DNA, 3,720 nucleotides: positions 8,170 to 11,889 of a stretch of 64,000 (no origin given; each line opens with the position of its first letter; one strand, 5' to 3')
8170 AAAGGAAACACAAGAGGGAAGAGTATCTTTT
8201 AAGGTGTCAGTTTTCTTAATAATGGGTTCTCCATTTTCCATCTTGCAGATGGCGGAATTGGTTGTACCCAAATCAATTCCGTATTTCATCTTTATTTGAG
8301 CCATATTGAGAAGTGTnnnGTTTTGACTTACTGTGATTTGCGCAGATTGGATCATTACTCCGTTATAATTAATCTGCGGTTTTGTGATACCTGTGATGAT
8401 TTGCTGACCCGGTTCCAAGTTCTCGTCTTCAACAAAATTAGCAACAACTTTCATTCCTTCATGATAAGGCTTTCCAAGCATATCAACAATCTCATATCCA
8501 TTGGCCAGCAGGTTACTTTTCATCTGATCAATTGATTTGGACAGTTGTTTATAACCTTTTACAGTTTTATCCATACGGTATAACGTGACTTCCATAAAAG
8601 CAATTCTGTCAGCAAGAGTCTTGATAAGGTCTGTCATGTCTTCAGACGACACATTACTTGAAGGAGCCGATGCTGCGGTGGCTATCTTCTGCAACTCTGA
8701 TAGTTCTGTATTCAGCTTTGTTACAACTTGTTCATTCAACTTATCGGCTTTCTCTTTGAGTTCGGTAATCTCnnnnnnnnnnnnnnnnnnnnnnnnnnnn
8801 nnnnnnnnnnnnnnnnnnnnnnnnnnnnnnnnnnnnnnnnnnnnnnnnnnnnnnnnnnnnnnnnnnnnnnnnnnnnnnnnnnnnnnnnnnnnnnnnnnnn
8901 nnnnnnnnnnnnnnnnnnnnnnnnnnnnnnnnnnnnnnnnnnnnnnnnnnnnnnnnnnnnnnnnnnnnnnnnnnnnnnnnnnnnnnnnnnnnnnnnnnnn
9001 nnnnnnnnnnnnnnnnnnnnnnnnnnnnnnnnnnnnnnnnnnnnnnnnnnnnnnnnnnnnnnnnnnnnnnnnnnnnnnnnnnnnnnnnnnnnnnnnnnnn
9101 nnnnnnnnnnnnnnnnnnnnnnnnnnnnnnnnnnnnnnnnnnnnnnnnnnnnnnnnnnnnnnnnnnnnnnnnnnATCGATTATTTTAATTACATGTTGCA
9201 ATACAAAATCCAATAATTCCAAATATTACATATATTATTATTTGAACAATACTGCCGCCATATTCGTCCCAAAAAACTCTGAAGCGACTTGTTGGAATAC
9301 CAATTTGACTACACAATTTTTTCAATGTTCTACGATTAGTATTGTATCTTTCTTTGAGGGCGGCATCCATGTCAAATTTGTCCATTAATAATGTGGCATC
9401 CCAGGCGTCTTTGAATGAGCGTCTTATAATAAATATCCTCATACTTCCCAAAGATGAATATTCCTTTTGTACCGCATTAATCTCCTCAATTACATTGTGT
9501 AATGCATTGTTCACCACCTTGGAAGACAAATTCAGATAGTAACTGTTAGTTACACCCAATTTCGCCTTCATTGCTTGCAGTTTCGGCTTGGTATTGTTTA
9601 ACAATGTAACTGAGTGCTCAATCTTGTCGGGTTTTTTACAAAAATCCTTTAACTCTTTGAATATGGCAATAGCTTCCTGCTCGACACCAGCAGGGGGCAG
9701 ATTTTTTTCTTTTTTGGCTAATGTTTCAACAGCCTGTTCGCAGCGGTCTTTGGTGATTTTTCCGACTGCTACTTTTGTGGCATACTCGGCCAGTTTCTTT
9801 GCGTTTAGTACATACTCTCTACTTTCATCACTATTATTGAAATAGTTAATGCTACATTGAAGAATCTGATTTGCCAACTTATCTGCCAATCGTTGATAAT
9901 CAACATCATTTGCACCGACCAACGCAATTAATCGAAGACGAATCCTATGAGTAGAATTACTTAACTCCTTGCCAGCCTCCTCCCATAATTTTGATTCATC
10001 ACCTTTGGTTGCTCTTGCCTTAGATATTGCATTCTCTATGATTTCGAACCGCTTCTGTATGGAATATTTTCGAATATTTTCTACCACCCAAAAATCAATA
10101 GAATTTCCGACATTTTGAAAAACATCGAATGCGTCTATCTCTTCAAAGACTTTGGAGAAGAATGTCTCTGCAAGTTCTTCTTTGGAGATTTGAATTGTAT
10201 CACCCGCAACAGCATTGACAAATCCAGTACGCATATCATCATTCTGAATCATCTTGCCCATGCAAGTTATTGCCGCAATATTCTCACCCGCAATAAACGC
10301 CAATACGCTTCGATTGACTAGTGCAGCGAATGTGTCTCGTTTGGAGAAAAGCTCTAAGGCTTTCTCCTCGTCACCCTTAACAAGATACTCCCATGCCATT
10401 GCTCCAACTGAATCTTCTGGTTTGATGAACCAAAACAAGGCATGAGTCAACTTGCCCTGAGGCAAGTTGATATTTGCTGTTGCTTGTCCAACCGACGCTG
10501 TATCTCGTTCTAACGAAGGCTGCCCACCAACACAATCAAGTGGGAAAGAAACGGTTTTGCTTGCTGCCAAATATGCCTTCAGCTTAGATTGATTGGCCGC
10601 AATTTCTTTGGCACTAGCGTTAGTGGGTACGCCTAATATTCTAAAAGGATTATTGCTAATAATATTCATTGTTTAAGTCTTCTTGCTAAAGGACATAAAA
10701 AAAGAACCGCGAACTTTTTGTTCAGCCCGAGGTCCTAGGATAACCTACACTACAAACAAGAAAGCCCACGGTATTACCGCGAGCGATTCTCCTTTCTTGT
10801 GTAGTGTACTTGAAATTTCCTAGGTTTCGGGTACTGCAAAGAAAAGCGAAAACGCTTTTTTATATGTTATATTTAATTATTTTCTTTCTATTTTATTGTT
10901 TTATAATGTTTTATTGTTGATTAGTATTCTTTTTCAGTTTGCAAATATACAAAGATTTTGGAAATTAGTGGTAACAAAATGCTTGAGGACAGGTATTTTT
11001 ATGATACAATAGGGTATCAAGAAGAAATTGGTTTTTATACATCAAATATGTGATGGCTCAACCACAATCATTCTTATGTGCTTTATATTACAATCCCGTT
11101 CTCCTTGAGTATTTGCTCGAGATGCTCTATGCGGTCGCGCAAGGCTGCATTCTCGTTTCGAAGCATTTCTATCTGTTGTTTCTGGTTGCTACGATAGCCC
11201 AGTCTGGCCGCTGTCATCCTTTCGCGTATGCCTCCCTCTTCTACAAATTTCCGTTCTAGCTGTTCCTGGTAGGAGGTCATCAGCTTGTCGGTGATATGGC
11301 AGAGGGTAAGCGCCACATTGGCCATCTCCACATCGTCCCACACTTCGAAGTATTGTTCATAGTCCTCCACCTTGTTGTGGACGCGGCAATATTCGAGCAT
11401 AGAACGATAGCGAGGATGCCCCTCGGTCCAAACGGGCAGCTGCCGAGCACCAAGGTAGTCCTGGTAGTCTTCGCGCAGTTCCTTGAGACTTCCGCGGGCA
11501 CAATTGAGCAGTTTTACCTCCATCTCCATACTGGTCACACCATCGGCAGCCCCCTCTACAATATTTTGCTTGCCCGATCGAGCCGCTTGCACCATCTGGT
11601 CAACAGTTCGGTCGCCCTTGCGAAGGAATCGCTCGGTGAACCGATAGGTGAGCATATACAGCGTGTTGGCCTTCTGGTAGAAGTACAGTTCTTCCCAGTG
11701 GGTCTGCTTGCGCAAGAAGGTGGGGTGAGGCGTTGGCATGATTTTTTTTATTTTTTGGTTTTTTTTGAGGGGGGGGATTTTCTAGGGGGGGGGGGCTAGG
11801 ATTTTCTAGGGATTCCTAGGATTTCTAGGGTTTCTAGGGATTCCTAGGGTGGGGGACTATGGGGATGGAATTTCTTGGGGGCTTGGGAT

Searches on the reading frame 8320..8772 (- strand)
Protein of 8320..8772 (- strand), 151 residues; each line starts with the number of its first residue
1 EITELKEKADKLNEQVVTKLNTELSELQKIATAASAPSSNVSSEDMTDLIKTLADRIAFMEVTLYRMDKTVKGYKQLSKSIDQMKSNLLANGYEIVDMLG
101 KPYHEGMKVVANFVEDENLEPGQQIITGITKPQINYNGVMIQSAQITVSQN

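Call 46: search_solved_structures(query=A3, max_evalue=10, show_alignments=3)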
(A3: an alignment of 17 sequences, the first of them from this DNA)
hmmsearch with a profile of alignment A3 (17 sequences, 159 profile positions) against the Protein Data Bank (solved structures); distinct sequences matched with E-value up to 10: 3.
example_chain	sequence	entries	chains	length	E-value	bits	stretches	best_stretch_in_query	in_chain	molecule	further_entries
8wey_F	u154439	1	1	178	1.5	11.7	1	51-99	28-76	Photosystem I reaction center subunit III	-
5cws_C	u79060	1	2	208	2.4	11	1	7-83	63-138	Nucleoporin NSP1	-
1h6k_A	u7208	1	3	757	3.7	10.4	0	5-49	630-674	CBP80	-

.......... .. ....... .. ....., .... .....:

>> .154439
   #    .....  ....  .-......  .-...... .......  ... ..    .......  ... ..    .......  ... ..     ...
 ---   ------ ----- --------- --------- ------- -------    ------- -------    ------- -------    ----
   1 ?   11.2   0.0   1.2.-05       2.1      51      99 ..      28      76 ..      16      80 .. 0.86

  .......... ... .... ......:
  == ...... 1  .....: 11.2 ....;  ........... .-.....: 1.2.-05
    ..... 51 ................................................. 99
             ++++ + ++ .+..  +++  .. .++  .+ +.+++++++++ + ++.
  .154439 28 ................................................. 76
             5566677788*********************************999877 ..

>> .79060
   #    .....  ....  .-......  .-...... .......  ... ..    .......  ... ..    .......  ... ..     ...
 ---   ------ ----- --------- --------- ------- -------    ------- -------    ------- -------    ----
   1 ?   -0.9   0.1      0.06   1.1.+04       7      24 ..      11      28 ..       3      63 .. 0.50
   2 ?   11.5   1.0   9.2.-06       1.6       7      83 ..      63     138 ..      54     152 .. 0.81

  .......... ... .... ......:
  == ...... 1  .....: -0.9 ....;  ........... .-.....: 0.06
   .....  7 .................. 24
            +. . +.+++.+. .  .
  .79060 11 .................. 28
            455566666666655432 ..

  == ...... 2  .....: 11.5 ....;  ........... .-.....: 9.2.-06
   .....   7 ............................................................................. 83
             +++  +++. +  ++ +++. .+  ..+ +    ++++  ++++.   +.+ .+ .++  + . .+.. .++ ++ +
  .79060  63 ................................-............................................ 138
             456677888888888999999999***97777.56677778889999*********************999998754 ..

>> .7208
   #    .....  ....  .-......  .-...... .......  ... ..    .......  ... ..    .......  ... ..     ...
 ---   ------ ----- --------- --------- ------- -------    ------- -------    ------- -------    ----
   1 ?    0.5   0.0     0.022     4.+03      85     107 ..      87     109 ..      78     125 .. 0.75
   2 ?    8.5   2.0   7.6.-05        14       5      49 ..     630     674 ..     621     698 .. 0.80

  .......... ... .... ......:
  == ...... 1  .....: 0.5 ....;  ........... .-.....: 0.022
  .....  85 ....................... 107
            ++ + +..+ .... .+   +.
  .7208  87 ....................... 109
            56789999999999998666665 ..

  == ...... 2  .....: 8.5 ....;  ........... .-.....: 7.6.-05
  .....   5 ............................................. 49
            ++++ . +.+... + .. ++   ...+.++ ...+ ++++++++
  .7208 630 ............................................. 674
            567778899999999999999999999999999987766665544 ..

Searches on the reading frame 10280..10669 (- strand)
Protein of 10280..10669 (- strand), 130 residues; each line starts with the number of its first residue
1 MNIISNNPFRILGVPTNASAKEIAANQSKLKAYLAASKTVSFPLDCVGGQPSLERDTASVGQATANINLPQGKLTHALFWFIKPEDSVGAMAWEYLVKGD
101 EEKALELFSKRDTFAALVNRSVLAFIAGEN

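Call 33: search_solved_structures(query=A2, max_evalue=10, show_alignments=2)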
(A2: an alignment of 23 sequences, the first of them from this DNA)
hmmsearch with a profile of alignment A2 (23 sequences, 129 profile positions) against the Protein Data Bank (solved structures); distinct sequences matched with E-value up to 10: 19.
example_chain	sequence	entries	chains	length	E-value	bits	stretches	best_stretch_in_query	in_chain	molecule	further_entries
1na0_A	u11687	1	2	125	0.02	18.5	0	94-124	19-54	designed protein CTPR3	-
2wqh_A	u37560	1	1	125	0.021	18.4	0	94-121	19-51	CTPR3Y3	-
2cug_A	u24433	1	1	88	0.15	15.7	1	7-31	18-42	mKIAA0962 protein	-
6iws_A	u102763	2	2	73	0.38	14.3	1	7-32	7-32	DnaJ homolog subfamily A member 3, mitochondrial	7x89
2j3z_A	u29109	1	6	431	0.42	14.2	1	80-123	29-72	C2 TOXIN COMPONENT I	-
2j3v_A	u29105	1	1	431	0.5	14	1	80-124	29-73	C2 TOXIN COMPONENT I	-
2j3x_A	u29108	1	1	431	0.51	13.9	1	80-124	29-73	C2 TOXIN COMPONENT I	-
1na3_A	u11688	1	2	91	0.58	13.8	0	94-122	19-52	designed protein CTPR2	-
2dgr_A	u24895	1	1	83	0.6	13.7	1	7-62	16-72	RING finger and KH domain-containing protein 1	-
6vfh_A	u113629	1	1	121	0.68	13.5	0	94-122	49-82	T33_dn10A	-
3apq_A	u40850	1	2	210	0.78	13.3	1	6-58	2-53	DnaJ homolog subfamily C member 10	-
2dn9_A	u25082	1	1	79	0.83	13.3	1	9-32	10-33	DnaJ homolog subfamily A member 3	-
4i9e_A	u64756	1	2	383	0.84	13.2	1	61-112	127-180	Response regulator aspartate phosphatase F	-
3ulq_A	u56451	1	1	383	0.84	13.2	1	61-112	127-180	Response regulator aspartate phosphatase F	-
4i9c_A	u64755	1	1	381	0.85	13.2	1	61-113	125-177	Response regulator aspartate phosphatase F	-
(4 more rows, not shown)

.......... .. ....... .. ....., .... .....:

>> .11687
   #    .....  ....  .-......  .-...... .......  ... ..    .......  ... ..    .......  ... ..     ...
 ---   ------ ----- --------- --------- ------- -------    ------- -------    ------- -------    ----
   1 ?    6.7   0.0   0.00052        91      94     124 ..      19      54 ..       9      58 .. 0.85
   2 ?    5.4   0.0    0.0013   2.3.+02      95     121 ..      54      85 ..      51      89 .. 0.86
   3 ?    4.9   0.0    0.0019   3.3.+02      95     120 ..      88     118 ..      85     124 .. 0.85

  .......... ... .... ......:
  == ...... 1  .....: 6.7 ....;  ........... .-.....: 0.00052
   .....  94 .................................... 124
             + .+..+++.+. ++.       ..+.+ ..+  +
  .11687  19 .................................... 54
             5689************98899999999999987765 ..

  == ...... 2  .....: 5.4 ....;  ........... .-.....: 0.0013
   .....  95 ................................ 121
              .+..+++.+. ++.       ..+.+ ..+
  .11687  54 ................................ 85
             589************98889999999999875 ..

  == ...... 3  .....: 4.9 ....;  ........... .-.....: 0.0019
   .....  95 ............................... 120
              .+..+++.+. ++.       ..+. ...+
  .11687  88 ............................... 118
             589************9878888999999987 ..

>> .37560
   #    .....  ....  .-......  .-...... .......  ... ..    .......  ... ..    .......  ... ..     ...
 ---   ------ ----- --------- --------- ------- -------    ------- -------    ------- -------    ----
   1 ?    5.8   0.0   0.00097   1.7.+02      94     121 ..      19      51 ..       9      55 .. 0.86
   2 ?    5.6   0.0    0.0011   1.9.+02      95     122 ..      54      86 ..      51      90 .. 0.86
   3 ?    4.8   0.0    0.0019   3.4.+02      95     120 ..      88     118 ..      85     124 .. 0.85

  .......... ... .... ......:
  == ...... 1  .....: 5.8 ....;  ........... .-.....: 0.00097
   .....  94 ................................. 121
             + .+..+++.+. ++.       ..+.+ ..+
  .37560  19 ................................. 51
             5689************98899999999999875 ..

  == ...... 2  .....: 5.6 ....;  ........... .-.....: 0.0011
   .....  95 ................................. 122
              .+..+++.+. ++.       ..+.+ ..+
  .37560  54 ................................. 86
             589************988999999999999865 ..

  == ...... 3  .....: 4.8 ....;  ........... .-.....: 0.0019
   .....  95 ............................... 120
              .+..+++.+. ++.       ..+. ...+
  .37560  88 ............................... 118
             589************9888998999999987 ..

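Call 34: search_protein_families(library=pfam, alignment_id=A2, max_evalue=1)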
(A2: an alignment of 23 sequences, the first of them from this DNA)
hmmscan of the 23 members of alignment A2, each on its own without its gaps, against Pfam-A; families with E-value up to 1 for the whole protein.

A. member 1, seq(130 aa): 1 family
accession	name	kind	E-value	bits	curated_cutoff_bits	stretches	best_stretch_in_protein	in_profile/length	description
PF21297.3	MID51-like_C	-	0.096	13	27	1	18-100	3-84/192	Mitochondrial dynamics protein MID51-like, C-terminal domain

B. families by the number of members that match (of 23 scanned): 26 families (the first 25 are shown)
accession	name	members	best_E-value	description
PF19867.5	DUF6340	4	0.0032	Family of unknown function (DUF6340)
PF13431.12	TPR_17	2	0.0081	Tetratricopeptide repeat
PF02358.22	Trehalose_PPase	1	0.015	Trehalose-phosphatase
PF10794.15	DUF2606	1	0.021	Protein of unknown function (DUF2606)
PF12895.13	ANAPC3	1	0.034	Anaphase-promoting complex, cyclosome, subunit 3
PF10366.15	Vps39_1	1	0.036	Vacuolar sorting protein 39 domain 1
PF23468.1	ARC6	1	0.04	Plastid division regulator alpha solenoid domain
PF13414.12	TPR_11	1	0.044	TPR repeat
PF10704.14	DUF2508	1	0.044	Protein of unknown function (DUF2508)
PF08153.17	NGP1NT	1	0.056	NGP1NT (NUC091) domain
PF03670.18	UPF0184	1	0.065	Uncharacterised protein family (UPF0184)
PF09623.16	Cas_NE0113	1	0.073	CRISPR-associated protein NE0113 (Cas_NE0113)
PF22065.2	Cep192_D7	1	0.073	Cep192 domain 7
PF13424.12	TPR_12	1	0.075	Tetratricopeptide repeat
PF06022.16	Cir_Bir_Yir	1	0.084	Plasmodium variant antigen protein Cir/Yir/Bir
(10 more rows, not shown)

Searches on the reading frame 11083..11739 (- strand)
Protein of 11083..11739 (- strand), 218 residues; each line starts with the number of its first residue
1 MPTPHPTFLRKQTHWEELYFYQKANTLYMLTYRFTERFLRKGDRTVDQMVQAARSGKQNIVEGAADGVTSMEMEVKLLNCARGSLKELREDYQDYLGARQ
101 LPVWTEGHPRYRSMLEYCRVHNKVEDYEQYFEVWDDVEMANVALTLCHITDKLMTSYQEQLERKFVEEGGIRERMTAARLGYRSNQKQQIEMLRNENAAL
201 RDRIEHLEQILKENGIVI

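Call 3: search_protein_families(library=pfam, proteins=[window:11083-11739:-], max_evalue=0.01)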
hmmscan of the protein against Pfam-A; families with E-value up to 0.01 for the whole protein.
window:11083-11739:- (218 aa): 2 families
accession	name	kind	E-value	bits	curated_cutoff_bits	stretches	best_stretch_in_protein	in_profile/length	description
PF05635.17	23S_rRNA_IVP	-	2.6e-08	34.5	33.8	1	16-90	1-74/106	23S rRNA-intervening sequence protein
PF06667.17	PspB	-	0.0055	17.2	25.6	0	182-213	35-66/73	Phage shock protein B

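Call 83: search_protein_families(library=padloc, proteins=[window:11083-11739:-], max_evalue=0.00001)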
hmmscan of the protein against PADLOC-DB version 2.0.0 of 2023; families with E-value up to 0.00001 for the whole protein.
window:11083-11739:- (218 aa): 0 families

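Call 95: search_protein_families(library=phrogs, proteins=[window:11083-11739:-], max_evalue=0.001)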
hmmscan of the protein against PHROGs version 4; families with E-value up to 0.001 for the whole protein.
window:11083-11739:- (218 aa): 0 families
